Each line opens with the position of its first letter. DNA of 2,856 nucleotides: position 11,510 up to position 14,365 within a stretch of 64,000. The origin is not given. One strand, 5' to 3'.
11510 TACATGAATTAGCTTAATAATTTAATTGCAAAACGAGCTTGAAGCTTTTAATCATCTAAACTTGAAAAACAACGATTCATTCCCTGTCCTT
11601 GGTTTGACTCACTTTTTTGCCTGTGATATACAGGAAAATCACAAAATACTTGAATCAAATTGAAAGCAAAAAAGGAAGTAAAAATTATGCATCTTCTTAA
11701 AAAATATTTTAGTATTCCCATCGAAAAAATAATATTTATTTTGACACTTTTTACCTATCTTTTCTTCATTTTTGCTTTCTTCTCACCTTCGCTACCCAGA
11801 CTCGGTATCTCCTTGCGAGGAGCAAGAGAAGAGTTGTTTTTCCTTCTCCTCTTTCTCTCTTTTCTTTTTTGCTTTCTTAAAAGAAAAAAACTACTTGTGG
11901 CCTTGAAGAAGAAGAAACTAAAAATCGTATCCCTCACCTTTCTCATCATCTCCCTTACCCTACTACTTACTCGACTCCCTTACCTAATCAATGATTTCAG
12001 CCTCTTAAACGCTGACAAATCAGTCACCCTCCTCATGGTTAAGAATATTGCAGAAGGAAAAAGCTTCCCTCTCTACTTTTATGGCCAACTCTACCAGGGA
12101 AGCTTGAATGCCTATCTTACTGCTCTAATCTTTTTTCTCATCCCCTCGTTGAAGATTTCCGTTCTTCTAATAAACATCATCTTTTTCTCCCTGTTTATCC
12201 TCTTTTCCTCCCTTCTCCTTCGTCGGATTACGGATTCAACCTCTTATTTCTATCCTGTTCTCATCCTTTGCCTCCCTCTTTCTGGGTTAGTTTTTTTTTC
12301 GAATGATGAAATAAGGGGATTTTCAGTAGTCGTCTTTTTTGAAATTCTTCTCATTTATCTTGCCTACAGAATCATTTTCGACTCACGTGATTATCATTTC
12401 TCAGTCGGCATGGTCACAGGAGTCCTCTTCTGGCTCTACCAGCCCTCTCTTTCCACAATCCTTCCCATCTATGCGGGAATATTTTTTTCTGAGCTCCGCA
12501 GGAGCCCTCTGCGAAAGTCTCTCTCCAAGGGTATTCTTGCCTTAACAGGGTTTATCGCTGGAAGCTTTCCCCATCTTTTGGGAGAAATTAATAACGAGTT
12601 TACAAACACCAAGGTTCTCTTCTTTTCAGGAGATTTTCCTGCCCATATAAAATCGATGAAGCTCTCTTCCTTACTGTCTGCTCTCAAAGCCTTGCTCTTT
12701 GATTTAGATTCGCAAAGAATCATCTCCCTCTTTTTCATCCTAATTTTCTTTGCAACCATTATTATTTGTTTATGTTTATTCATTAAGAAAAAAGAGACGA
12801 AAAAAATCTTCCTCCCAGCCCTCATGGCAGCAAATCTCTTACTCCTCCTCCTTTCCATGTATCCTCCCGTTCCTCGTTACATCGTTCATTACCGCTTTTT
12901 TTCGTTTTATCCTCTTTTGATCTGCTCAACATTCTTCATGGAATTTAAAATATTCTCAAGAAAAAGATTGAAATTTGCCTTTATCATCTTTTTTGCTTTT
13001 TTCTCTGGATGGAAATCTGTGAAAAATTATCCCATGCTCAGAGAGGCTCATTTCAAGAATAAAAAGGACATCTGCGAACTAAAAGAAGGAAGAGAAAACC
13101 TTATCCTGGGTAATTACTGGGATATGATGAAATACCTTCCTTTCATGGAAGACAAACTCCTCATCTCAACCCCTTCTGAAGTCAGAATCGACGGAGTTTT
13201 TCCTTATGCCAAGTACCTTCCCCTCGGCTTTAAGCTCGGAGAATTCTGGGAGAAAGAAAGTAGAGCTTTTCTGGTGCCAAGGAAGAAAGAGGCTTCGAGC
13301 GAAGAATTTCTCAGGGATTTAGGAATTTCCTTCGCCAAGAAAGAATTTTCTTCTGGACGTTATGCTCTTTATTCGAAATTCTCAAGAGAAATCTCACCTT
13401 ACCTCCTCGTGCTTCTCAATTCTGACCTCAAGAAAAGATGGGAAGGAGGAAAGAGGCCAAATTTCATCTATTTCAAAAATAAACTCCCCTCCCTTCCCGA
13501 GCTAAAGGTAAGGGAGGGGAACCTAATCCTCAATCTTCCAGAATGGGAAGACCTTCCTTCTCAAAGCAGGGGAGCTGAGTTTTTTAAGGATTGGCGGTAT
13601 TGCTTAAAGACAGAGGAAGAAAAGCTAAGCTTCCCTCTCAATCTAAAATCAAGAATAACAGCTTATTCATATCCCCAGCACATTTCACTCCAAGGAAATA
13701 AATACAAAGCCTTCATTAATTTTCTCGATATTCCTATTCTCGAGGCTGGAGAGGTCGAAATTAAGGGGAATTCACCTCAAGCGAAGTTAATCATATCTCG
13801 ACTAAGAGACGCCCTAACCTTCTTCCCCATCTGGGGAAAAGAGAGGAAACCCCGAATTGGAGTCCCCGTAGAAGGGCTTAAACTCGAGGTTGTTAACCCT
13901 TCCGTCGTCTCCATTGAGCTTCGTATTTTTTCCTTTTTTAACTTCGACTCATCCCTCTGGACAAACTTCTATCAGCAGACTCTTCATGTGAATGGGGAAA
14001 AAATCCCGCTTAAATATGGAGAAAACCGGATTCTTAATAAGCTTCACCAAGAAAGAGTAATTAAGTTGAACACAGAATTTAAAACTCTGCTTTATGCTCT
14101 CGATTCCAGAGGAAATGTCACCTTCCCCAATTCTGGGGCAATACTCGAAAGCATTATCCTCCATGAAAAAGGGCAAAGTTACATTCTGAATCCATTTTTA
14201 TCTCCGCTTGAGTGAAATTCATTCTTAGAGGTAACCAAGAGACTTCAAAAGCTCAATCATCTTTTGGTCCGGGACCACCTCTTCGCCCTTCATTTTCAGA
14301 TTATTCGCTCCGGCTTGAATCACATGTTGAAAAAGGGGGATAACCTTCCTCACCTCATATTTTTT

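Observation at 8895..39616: About 30 kb envelope-decoration island with GT-C enzymes, Thr-type sulfatase-fold proteins and secreted propeller-BACON proteins, but no polysaccharide export or polymerisation genes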

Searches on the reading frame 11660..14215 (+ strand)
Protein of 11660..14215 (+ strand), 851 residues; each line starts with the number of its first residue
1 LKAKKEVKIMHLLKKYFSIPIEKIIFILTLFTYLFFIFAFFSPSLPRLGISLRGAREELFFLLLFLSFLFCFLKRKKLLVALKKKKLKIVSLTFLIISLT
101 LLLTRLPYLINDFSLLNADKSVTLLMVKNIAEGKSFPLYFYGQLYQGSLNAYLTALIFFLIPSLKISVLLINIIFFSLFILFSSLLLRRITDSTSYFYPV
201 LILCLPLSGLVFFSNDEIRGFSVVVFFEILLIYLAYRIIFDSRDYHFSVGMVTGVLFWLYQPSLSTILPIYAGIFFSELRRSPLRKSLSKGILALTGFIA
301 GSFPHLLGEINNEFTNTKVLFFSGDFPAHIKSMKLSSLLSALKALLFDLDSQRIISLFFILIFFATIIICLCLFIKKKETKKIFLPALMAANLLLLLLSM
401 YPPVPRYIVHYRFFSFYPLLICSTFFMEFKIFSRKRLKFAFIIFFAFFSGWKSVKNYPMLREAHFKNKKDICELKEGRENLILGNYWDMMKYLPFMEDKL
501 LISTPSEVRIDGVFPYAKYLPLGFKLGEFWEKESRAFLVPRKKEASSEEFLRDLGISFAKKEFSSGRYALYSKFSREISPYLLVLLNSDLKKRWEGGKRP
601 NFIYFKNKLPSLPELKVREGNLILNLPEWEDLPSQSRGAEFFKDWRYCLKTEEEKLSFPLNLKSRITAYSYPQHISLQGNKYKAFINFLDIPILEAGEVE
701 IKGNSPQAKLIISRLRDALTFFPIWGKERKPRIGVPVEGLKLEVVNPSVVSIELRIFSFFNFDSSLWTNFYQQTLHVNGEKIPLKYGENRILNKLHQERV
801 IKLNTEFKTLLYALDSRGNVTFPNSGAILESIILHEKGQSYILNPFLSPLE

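Call 3: search_protein_families(library=pfam, proteins=[window:11660-14215:+], max_evalue=0.01)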
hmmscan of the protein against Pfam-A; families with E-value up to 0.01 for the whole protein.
window:11660-14215:+ (851 aa): 0 families

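Call 14: search_protein_families(library=ncbifam, proteins=[window:11660-14215:+], max_evalue=0.001)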
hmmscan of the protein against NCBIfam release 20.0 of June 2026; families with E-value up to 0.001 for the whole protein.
window:11660-14215:+ (851 aa): 0 families

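Call 29: search_solved_structures(query=window:11660-14215:+, max_evalue=10)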
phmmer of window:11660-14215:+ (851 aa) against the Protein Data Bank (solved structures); distinct sequences matched with E-value up to 10: 0.

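Call 30: find_homologous_proteins(query=window:11660-14215:+, max_evalue=0.001)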
Query window:11660-14215:+ (851 aa): 24 proteins with E <= 0.001 among 8000 candidates.
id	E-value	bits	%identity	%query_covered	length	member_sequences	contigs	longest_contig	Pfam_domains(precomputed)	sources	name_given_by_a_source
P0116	0.0e+0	1845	100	99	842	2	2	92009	-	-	-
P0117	6.4e-230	784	45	97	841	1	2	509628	-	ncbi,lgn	-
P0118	1.5e-228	779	46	97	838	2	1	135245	-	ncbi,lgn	-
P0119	3.6e-227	775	45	98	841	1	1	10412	-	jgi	jgi:hypothetical protein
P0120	9.2e-224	763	44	97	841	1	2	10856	-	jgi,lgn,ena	-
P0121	1.3e-204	700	41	97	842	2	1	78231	-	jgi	jgi:hypothetical protein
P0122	1.3e-199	684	41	97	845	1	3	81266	-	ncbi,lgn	-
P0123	5.8e-199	681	41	98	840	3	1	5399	-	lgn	-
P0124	2.0e-198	680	41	98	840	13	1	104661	-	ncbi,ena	-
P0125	5.2e-198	678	40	97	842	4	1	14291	-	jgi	jgi:hypothetical protein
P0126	7.6e-197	674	41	98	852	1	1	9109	-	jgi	jgi:hypothetical protein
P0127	2.1e-151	524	35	94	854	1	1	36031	-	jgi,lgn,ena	-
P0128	2.6e-151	524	35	97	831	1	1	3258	-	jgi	jgi:hypothetical protein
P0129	2.1e-150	521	36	91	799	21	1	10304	-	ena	-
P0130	3.2e-141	490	33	98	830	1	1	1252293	-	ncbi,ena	-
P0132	3.0e-21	94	28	52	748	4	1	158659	-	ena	-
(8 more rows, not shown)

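Call 44: find_encoding_contigs(protein=P0118, flank=10000, max_places=1)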
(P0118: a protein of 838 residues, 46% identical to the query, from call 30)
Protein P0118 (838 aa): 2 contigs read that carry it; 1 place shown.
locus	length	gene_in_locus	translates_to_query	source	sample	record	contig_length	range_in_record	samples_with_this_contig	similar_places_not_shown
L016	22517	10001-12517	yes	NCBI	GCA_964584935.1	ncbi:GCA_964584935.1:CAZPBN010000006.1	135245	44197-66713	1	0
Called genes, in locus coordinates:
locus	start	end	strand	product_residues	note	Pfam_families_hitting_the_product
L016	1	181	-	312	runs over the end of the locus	PF04389:Peptidase_M28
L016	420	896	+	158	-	-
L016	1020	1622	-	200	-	PF01209:Ubie_methyltran (faint), PF07021:MetW, PF13489:Methyltransf_23, PF13847:Methyltransf_31, PF08241:Methyltransf_11, PF08242:Methyltransf_12 (weak), PF13649:Methyltransf_25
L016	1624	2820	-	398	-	PF00561:Abhydrolase_1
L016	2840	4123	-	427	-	PF01053:Cys_Met_Meta_PP, PF00155:Aminotran_1_2 (weak), PF00266:Aminotran_5 (weak)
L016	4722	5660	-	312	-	-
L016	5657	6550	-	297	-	PF03486:HI0933_like (faint), PF07992:Pyr_redox_2, PF13450:NAD_binding_8 (weak), PF13738:Pyr_redox_3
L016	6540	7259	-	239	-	PF00857:Isochorismatase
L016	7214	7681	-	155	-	PF02870:Methyltransf_1N, PF01035:DNA_binding_1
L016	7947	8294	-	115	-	-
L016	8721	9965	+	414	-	PF06245:DUF1015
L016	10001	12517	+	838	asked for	-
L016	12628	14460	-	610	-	PF00884:Sulfatase, PF01663:Phosphodiest, PF16347:SGSH_C (weak)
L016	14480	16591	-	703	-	PF02366:PMT (weak), PF13231:PMT_2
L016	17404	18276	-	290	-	PF01370:Epimerase (weak), PF04321:RmlD_sub_bind (faint)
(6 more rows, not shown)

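Call 45: find_encoding_contigs(protein=P0130, flank=10000, max_places=1)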
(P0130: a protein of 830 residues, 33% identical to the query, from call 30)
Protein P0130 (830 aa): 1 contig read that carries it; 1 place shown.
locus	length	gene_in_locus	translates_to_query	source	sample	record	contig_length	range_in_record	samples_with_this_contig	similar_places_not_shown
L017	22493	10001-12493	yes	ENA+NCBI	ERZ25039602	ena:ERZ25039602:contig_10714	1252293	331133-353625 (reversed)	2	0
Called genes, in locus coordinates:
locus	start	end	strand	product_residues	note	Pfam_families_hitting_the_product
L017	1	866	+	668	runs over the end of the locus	PF22745:Nlig-Ia, PF01653:DNA_ligase_aden, PF03120:OB_DNA_ligase, PF14520:HHH_5 (faint), PF12826:HHH_2, PF00533:BRCT, PF12738:PTCB-BRCT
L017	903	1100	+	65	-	-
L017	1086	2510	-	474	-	PF13756:Stimulus_sens_1, PF00512:HisKA, PF02518:HATPase_c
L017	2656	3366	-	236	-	PF00072:Response_reg, PF00486:Trans_reg_C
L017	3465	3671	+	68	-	-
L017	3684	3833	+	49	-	-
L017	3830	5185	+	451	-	PF01425:Amidase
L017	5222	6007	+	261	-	PF00106:adh_short, PF13561:adh_short_C2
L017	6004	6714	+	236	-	PF03483:B3_4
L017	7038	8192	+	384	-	PF02163:Peptidase_M50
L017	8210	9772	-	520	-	PF00027:cNMP_binding, PF01946:Thi4 (weak), PF00890:FAD_binding_2 (weak), PF01266:DAO (weak), PF07992:Pyr_redox_2, PF12831:FAD_oxidored (weak), PF13738:Pyr_redox_3, PF00070:Pyr_redox, +2 more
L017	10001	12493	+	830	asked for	-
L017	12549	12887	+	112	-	PF03551:PadR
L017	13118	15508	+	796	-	PF12704:MacB_PCD, PF02687:FtsX, PF12704:MacB_PCD, PF02687:FtsX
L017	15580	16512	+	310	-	PF01261:AP_endonuc_2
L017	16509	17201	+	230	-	PF07336:ABATE, PF11706:zf-CGNR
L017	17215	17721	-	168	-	-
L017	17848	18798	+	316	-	-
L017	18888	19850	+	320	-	PF00165:HTH_AraC (faint), PF12833:HTH_18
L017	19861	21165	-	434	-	PF01979:Amidohydro_1, PF07969:Amidohydro_3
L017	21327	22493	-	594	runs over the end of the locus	PF00023:Ank (faint), PF12796:Ank_2 (weak), PF13857:Ank_5 (weak), PF13637:Ank_4 (weak)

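Call 49: predict_structure(alignment_id=A2)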
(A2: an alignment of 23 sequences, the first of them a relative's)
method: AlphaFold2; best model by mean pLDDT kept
length: 842 residues; sequences in the alignment: 23
mean_pLDDT: 86.6   pTM: 0.84
mean pLDDT of the five models: 86.6, 85.1, 83.7, 83.3, 81.1
residues with pLDDT >= 90: 436; 70-90: 323; 50-70: 69; < 50: 14
segments of 3 or more residues with pLDDT < 50: 1-6, 132-135, 625-627
pLDDT, mean of each block of 10 residues (from residue 1): 51 87 94 83 87 95 87 86 95 91 90 88 82 62 92 91 95 96 90 90 82 92 97 93 94 90 94 89 95 90 77 57 73 88 91 94 93 94 86 72 89 90 76 91 91 96 92 88 87 80 66 82 90 91 92 95 90 83 76 86 87 85 54 83 92 87 88 93 92 79 93 70 92 92 94 68 87 92 86 91 90 92 92 93 78
secondary structure, 60 per line:
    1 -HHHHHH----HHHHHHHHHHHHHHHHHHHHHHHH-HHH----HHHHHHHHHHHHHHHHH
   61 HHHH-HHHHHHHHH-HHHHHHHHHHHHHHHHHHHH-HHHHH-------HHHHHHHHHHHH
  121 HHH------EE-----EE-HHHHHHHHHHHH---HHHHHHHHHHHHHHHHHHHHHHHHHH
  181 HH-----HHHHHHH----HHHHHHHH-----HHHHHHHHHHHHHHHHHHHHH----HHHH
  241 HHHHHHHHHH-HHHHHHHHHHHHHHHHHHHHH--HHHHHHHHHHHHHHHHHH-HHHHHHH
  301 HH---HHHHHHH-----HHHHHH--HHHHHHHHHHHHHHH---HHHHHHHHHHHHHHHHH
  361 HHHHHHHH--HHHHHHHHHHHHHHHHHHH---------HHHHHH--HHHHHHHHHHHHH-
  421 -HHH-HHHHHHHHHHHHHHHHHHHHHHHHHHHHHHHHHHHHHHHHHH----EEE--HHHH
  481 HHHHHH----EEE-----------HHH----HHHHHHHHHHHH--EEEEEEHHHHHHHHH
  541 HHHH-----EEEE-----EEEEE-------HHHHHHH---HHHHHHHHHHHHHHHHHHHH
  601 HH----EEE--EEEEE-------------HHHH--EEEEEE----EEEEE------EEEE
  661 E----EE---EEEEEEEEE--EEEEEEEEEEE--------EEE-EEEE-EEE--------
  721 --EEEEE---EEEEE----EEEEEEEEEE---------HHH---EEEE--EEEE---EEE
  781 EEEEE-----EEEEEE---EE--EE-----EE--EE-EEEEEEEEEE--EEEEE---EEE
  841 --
elements in order (helices of 4 or more, strands of 3 or more residues): H2-7 H12-35 H44-64 H66-74 H76-95 H97-101 H109-123 H140-151 H155-182 H188-194 H199-206 H212-232 H237-250 H252-272 H275-292 H294-302 H306-312 H318-323 H326-340 H344-368 H371-389 H399-404 H407-419 H426-467 E472-474 H477-486 E491-493 H512-523 E526-531 H532-544 E550-553 E559-563 H571-577 H581-602 E607-609 E612-616 H630-633 E636-641 E646-650 E657-661 E671-679 E682-692 E701-703 E705-708 E710-712 E723-727 E731-735 E740-749 E765-768 E771-774 E778-785 E791-796 E818-827 E830-834 E838-840

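Call 53: fold_search(model_id=the predicted structure, library=pdb)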
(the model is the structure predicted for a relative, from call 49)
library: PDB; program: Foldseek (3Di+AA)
matches with E <= 10: 291; with E <= 0.001: 9
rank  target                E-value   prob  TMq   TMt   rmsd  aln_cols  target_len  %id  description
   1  6gxc_A                1.6e-05  1.00  0.31  0.36  23.1       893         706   12  Bacterial oligosaccharyltransferase PglB in complex with an inhibitory peptide and a reactive lipid-linked oligosaccha (released 2018-11-14)
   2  3waj                  6.5e-05  1.00  0.31  0.33  19.4       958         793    9  Crystal structure of the Archaeoglobus fulgidus oligosaccharyltransferase (O29867_ARCFU) complex with Zn and sulfate (released 2013-10-30)
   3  5ogl_A                6.8e-05  1.00  0.32  0.37  10.4       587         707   13  Structure of bacterial oligosaccharyltransferase PglB in complex with an acceptor peptide and an lipid-linked oligosac (released 2017-10-25)
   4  3rce_A                1.5e-04  1.00  0.34  0.40  16.6       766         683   12  Bacterial oligosaccharyltransferase PglB (released 2011-06-15)
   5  8pn9_A                2.2e-04  1.00  0.29  0.35  13.8       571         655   11  Structure of human oligosaccharyltransferase OST-A complex bound to NGI-1 (released 2024-05-08)
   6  5ezm                  3.0e-04  1.00  0.30  0.44  15.0       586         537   10  Crystal Structure of ArnT from Cupriavidus metallidurans in the apo state (released 2016-02-17)
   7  6c26_A                4.5e-04  1.00  0.29  0.36  13.3       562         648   12  The Cryo-EM structure of a eukaryotic oligosaccharyl transferase complex (released 2018-01-31)
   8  7bvf_A                5.8e-04  1.00  0.28  0.23  23.1       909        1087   12  Cryo-EM structure of Mycobacterium tuberculosis arabinosyltransferase EmbA-EmbB-AcpM2 in complex with ethambutol (released 2020-04-29)
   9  9s6t_A                7.8e-04  1.00  0.38  0.60   7.0       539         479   10  Ternary cryo-EM structure of chicken ALG12 with Dol25-PP-GlcNAc2Man7, Dol25-P-Man, and Fab (released 2026-03-18)
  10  6ftg_5                1.0e-03  1.00  0.31  0.39  12.1       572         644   11  Subtomogram average of OST-containing ribosome-translocon complexes from canine rough microsomal membranes (released 2018-03-21)
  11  8agb_A                1.2e-03  1.00  0.30  0.38  12.5       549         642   12  Structure of yeast oligosaccharylransferase complex with lipid-linked oligosaccharide bound (released 2022-12-07)
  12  6s7t_A                1.2e-03  1.00  0.29  0.34  12.5       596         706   10  Cryo-EM structure of human oligosaccharyltransferase complex OST-B (released 2019-12-18)
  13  6s7o_A                1.9e-03  1.00  0.31  0.38  11.5       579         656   10  Cryo-EM structure of human oligosaccharyltransferase complex OST-A (released 2019-12-18)
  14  9n9j_I                5.9e-03  1.00  0.31  0.36  11.8       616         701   10  Structure of a GRP94 folding intermediate engaged with a CCDC134- and FKBP11-bound secretory translocon (released 2025-11-19)
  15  6x0o                  8.3e-03  0.96  0.25  0.21  23.6       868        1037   11  Single-Particle Cryo-EM Structure of Arabinosyltransferase EmbB from Mycobacterium smegmatis (released 2020-06-10)
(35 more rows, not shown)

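Call 86: search_protein_representatives(alignment_id=A2)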
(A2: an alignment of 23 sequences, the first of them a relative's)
Query: 23 sequences, 841 profile positions. Proteins with E-value up to 0.001 (for the whole library): 4179; up to 1e-10: 2063; up to 1e-30: 161. The best 150 are listed.
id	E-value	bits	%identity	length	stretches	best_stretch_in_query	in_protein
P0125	0.0e+00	1156.6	-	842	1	1-840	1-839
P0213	0.0e+00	1063.5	-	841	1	1-841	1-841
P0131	0.0e+00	1038.7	-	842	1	3-840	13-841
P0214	6.7e-236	802.1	-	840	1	11-837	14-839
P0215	7.3e-214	729.2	-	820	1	12-839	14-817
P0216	1.2e-187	642.5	-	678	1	175-829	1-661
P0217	6.4e-186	636.8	-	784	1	16-824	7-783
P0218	6.3e-181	620.3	-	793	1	10-825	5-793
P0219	1.0e-175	603.0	-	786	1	12-825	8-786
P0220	1.8e-172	592.3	-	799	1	7-825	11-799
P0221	9.7e-172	589.9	-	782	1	10-825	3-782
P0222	5.3e-170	584.1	-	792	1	11-825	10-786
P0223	2.3e-166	572.1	-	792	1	4-825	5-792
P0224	3.9e-159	548.2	-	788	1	10-825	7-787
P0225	1.0e-158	546.8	-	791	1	8-825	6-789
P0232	1.0e-142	493.9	-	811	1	7-825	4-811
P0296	1.2e-41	159.6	-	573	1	15-493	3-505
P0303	4.7e-39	150.9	-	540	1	81-493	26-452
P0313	1.5e-35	139.3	-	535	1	84-569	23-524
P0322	1.6e-34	135.9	-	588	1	81-524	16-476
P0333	1.7e-33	132.6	-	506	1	78-567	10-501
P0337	4.0e-33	131.3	-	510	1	75-484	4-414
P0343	1.6e-32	129.3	-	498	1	84-513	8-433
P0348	1.8e-32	129.1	-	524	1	76-508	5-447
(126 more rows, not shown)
